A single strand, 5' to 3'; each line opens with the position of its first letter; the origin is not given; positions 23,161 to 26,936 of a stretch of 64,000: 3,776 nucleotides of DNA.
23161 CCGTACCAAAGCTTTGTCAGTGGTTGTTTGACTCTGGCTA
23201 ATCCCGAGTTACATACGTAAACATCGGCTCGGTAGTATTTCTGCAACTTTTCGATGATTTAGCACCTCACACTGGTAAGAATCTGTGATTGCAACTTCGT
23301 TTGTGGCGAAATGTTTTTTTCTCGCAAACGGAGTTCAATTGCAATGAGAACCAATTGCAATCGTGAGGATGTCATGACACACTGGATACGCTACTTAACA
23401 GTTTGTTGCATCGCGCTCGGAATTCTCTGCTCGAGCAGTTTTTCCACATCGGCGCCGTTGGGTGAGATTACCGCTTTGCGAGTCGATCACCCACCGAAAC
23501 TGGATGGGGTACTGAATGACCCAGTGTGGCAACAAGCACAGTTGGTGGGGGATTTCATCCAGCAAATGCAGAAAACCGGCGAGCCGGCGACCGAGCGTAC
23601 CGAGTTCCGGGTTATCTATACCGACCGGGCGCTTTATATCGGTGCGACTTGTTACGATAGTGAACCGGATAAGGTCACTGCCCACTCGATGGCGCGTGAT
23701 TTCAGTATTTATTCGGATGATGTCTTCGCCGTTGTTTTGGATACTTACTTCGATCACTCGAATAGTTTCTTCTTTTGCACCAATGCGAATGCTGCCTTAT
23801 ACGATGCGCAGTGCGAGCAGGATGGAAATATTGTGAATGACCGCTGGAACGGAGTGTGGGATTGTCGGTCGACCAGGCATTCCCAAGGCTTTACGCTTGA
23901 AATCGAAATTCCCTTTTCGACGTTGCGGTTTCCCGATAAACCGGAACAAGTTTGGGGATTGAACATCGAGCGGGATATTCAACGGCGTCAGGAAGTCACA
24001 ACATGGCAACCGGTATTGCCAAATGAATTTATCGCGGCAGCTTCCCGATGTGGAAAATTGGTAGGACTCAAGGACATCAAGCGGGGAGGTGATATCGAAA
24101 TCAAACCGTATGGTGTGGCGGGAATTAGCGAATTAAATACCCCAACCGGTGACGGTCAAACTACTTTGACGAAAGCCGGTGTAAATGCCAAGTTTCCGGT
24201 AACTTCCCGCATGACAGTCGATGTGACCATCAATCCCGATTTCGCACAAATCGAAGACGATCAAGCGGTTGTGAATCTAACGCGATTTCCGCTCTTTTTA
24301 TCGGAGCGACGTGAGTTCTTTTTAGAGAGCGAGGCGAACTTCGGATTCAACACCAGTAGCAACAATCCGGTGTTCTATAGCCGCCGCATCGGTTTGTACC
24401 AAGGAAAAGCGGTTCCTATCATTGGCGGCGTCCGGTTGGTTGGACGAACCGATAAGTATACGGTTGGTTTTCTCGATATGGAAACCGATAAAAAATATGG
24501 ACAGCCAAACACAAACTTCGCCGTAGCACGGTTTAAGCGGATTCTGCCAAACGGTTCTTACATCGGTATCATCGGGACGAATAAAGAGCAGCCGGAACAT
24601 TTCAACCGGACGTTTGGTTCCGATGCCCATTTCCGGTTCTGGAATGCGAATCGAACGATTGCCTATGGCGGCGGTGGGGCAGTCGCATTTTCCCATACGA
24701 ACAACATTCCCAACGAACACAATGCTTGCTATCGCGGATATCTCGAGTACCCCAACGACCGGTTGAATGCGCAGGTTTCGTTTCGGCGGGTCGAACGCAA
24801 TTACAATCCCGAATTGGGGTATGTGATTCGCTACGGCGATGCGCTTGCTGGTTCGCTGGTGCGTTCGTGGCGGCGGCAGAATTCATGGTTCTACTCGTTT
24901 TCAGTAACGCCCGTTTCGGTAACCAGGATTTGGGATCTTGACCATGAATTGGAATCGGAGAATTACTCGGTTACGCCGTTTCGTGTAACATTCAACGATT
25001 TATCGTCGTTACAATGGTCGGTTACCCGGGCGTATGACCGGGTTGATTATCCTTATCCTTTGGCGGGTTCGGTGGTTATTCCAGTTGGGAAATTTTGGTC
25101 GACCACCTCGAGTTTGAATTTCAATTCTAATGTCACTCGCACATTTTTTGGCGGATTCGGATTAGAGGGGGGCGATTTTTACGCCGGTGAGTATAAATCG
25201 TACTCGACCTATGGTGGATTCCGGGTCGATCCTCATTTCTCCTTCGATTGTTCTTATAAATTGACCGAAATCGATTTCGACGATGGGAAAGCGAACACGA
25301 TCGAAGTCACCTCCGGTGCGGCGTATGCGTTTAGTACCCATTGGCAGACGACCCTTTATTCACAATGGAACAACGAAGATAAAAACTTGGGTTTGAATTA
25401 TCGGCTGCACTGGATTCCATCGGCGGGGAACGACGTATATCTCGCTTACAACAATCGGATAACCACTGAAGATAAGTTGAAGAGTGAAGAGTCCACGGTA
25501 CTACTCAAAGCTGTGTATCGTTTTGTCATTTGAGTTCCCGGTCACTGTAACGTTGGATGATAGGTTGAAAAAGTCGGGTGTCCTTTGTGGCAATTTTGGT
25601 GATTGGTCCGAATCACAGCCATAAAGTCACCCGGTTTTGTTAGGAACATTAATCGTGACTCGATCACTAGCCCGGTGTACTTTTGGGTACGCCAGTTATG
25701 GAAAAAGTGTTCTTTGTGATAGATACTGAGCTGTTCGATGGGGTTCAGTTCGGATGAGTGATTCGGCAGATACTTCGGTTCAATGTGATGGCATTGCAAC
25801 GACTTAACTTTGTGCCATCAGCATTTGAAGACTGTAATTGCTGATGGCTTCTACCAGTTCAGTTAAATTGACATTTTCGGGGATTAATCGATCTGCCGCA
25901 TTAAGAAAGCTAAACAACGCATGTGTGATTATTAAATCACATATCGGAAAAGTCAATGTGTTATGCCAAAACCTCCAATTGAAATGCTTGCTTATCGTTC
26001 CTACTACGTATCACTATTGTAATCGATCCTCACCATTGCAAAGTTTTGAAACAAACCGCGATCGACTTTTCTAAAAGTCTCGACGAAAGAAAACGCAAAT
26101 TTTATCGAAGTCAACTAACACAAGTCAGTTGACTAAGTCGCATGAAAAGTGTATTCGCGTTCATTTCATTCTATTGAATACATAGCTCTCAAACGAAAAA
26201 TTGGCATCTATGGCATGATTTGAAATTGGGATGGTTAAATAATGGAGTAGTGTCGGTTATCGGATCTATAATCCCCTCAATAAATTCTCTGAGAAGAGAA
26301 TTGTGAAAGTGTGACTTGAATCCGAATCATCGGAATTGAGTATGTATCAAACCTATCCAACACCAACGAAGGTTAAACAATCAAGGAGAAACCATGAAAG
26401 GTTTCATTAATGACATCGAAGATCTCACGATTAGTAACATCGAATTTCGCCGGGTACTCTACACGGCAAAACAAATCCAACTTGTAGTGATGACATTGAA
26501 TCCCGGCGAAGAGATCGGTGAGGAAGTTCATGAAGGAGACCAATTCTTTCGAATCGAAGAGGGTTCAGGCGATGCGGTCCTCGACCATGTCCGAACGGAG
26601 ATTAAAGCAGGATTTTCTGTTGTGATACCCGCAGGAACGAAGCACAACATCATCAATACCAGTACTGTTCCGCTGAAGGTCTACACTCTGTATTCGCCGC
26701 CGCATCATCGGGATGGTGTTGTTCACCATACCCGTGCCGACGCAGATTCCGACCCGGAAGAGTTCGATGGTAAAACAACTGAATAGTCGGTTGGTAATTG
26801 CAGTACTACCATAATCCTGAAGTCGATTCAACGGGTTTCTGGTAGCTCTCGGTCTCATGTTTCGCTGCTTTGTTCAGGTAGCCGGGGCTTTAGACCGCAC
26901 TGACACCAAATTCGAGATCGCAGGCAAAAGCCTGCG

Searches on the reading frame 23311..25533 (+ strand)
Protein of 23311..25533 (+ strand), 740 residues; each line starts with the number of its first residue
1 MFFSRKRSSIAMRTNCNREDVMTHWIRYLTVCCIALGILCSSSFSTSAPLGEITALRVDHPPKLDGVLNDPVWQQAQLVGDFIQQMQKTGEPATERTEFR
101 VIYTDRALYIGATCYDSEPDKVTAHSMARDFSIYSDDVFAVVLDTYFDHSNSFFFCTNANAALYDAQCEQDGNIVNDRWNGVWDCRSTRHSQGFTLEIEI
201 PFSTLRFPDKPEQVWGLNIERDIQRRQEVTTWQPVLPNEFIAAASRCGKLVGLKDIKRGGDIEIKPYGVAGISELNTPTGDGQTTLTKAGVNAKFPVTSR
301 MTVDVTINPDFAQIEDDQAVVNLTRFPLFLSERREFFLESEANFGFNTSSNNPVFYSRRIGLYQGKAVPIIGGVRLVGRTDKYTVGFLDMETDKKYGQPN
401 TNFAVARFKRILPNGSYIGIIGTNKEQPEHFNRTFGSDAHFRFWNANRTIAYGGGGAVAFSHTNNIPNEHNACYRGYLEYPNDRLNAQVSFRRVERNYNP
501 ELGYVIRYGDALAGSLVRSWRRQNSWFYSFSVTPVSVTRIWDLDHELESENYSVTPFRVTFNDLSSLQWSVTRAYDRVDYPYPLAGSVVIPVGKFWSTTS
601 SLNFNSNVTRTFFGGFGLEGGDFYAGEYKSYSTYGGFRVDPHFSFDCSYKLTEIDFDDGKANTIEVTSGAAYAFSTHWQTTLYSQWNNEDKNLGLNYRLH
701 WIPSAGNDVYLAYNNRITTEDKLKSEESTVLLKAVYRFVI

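Call 3: search_protein_families(library=pfam, proteins=[window:23311-25533:+], max_evalue=0.01)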
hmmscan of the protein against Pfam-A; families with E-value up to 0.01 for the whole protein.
window:23311-25533:+ (740 aa): 2 families
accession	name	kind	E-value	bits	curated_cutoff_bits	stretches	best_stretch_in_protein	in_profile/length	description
PF19313.5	DUF5916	-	2.3e-19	70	22.6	2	266-362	9-96/572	Domain of unknown function (DUF5916)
PF06452.16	CBM9_1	-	4.4e-11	43.4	23.4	1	64-241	1-172/185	Carbohydrate family 9 binding domain-like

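Call 4: search_protein_families(library=ncbifam, proteins=[window:23311-25533:+], max_evalue=0.01)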
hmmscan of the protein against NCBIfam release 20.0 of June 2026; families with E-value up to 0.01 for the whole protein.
window:23311-25533:+ (740 aa): 0 families

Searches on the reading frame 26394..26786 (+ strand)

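Call 7: search_protein_families(library=pfam, proteins=[window:26394-26786:+], max_evalue=0.001)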
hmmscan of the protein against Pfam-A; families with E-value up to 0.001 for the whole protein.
window:26394-26786:+ (130 aa): 1 family
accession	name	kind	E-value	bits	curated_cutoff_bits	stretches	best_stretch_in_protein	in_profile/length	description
PF07883.17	Cupin_2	-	6.3e-17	61.5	27.2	1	32-99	2-69/70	Cupin domain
